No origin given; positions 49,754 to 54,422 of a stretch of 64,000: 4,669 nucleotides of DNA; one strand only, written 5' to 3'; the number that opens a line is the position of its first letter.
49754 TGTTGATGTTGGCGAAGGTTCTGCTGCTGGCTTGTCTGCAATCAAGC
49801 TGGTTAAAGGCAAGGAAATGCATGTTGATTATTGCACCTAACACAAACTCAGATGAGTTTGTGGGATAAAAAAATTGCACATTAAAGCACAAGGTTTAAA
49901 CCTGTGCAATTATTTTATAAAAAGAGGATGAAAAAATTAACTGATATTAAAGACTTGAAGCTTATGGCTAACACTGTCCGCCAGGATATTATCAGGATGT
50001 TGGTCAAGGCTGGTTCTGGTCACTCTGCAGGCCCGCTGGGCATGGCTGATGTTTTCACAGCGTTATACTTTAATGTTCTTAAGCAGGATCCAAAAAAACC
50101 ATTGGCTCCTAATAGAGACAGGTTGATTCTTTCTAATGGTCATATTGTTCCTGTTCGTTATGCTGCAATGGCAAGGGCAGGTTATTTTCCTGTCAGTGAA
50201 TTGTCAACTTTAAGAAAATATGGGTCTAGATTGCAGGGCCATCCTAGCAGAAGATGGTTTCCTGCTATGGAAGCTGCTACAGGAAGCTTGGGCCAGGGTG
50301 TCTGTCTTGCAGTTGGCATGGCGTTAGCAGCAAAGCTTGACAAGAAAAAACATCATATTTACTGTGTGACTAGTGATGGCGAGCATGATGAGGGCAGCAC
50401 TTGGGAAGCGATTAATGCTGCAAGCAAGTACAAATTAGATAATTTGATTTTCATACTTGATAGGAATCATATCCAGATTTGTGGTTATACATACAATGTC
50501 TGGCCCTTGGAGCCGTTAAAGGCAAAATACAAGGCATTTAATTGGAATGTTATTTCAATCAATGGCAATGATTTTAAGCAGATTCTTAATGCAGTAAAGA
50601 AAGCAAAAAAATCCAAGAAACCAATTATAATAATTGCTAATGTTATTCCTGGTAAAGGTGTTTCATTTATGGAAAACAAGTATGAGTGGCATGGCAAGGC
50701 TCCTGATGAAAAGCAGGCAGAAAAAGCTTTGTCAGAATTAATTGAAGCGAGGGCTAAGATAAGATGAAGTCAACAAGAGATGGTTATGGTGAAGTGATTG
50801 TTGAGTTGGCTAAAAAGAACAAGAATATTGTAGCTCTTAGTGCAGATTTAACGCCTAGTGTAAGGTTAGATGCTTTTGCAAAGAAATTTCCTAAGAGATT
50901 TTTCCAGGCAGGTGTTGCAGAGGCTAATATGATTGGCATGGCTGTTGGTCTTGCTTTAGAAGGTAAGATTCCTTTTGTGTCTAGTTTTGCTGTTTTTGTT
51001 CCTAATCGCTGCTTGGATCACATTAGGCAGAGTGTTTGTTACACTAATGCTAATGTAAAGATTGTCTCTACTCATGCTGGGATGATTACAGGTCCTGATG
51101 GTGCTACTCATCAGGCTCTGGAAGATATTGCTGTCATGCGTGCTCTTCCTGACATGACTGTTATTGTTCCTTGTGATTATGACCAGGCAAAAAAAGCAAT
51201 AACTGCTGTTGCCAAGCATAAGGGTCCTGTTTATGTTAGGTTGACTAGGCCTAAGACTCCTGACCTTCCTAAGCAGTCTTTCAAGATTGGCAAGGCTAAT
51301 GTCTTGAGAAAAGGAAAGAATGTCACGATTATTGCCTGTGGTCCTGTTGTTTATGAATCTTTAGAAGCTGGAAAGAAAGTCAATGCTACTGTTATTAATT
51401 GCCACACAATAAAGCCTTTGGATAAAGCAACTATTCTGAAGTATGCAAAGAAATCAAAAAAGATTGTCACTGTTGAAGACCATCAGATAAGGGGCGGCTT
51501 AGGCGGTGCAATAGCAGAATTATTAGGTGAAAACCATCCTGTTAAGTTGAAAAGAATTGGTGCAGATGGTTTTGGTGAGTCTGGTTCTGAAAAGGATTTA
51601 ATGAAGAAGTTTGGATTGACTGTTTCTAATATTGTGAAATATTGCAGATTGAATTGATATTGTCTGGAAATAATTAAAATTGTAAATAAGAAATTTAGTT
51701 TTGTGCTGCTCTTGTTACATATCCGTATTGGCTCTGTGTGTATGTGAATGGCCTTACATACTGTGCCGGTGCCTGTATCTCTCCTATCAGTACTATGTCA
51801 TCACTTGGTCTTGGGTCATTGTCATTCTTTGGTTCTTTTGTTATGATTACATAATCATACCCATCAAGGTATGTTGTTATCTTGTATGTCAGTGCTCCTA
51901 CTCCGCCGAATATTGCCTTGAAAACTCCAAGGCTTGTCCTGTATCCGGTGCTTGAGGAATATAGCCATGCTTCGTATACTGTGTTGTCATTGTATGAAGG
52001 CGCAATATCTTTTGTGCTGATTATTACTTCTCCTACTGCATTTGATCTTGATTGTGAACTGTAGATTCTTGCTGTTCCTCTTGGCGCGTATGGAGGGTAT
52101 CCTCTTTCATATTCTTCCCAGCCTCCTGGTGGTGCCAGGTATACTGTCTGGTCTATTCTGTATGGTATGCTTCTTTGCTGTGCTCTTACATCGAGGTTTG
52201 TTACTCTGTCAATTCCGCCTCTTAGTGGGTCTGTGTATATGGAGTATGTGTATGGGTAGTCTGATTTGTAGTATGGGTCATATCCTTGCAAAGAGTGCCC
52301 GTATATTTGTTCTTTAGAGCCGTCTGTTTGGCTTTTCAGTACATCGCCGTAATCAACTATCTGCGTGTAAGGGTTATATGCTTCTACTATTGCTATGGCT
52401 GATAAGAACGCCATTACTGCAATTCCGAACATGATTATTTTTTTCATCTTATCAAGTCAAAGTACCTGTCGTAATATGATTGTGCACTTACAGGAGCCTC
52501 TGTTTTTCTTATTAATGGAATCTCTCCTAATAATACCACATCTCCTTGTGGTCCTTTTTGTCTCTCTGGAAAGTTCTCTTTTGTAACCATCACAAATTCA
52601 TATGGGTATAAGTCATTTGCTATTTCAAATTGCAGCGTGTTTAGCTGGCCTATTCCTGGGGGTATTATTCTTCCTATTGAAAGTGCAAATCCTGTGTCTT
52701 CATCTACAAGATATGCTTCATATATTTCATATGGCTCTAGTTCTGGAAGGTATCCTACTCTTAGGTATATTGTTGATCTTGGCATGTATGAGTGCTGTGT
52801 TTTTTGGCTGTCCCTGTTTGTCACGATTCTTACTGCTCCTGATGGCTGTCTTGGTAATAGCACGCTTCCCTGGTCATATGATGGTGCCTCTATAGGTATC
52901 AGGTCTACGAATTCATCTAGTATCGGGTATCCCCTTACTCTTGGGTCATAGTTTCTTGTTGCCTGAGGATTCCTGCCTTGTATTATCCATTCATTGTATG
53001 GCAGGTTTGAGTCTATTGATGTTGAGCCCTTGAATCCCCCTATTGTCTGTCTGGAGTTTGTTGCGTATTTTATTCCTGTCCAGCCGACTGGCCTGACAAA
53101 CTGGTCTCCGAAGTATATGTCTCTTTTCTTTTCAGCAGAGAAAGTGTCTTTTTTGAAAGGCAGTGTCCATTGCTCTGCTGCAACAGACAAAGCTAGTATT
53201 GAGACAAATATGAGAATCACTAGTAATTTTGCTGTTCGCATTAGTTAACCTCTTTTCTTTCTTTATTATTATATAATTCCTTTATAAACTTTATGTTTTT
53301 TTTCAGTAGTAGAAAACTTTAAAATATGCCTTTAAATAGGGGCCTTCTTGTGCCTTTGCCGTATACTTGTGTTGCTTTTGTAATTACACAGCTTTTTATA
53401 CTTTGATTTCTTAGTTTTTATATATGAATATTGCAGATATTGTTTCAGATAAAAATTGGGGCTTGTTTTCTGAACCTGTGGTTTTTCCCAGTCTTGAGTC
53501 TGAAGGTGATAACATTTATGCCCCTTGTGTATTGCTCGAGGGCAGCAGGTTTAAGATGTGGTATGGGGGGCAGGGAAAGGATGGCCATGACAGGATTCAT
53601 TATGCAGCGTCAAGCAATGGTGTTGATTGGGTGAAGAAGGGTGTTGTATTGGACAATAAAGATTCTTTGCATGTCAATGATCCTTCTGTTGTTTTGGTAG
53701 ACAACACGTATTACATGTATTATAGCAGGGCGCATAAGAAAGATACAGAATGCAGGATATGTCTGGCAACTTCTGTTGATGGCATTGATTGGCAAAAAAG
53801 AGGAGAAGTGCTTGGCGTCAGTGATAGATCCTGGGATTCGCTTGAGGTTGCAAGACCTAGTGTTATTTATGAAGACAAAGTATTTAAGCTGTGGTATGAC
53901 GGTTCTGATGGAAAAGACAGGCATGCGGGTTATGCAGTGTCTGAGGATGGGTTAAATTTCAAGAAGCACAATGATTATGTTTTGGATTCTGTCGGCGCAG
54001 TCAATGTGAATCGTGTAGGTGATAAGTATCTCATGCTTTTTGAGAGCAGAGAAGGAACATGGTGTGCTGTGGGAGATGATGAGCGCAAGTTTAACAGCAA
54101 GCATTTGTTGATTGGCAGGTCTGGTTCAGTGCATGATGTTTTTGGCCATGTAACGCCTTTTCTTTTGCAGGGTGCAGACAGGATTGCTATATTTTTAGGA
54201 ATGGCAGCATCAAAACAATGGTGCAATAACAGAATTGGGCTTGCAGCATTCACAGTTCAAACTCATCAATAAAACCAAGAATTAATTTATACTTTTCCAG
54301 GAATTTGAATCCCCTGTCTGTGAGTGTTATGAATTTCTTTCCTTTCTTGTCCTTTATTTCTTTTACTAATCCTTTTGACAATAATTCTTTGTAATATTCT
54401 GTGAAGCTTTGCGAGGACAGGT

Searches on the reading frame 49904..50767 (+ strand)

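Call 54: search_protein_families(library=pfam, proteins=[window:49904-50767:+])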
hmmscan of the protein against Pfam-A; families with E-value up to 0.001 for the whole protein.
window:49904-50767:+ (287 aa): 4 families
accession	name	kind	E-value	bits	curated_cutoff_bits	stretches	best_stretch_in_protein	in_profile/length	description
PF00456.26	Transketolase_N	-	6.1e-55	187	22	1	20-272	4-268/334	Transketolase, thiamine diphosphate binding domain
PF13292.11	DXP_synthase_N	-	3.7e-16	59.6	21.2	1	8-192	9-175/274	1-deoxy-D-xylulose-5-phosphate synthase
PF00676.26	E1_dh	-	1.7e-10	40.8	22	1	125-236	99-209/300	Dehydrogenase E1 component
PF02775.26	TPP_enzyme_C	-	7.7e-05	23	21.9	1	113-242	16-148/151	Thiamine pyrophosphate enzyme, C-terminal TPP binding domain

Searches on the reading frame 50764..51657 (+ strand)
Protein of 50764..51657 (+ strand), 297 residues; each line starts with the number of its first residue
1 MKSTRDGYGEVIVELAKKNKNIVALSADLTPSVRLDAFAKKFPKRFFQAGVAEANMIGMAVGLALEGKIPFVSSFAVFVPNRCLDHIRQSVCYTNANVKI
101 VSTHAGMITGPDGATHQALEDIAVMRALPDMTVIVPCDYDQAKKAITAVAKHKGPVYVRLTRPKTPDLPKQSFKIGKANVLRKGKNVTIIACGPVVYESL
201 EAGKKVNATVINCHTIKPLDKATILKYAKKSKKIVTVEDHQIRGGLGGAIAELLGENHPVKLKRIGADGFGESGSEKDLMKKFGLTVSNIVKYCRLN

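Call 54: search_protein_families(library=pfam, proteins=[window:50764-51657:+])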
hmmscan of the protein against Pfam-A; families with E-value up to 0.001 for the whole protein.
window:50764-51657:+ (297 aa): 3 families
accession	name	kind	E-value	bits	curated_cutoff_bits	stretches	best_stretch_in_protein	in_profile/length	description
PF02779.29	Transket_pyr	-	4.9e-43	147.2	27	1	3-165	4-172/174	Transketolase, pyrimidine binding domain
PF02780.25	Transketolase_C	-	2.4e-28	99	25.9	1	176-290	1-124/124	Transketolase, C-terminal domain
PF22613.1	Transketolase_C_1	-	3.7e-05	24.3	27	1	183-286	10-113/113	Transketolase-like TK C-terminal domain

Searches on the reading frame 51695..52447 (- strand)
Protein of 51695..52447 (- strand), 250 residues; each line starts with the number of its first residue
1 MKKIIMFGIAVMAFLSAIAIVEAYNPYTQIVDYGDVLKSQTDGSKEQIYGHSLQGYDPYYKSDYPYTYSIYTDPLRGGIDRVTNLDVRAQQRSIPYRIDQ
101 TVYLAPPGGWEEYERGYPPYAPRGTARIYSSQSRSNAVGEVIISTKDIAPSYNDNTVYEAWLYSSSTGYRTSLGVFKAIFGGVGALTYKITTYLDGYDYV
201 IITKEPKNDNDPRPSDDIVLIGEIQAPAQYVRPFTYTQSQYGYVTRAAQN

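Call 55: search_protein_families(library=pfam, proteins=[window:51695-52447:-])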
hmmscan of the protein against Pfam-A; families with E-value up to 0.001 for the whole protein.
window:51695-52447:- (250 aa): 1 family
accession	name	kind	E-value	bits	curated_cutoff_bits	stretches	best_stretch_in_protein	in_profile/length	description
PF10099.14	RskA_C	-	1.3e-05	25.9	29.4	1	139-217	59-134/135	Anti-sigma-K factor rskA, C-terminal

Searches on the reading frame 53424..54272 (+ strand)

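Call 55: search_protein_families(library=pfam, proteins=[window:53424-54272:+])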
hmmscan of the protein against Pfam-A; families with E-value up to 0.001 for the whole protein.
window:53424-54272:+ (282 aa): 2 families
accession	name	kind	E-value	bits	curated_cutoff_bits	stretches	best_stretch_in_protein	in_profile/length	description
PF04041.19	Glyco_hydro_130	-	1.2e-14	54.4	26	2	31-106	35-121/320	beta-1,4-mannooligosaccharide phosphorylase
PF04616.20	Glyco_hydro_43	-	0.00034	20.5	32.2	0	84-159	10-84/288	Glycosyl hydrolases family 43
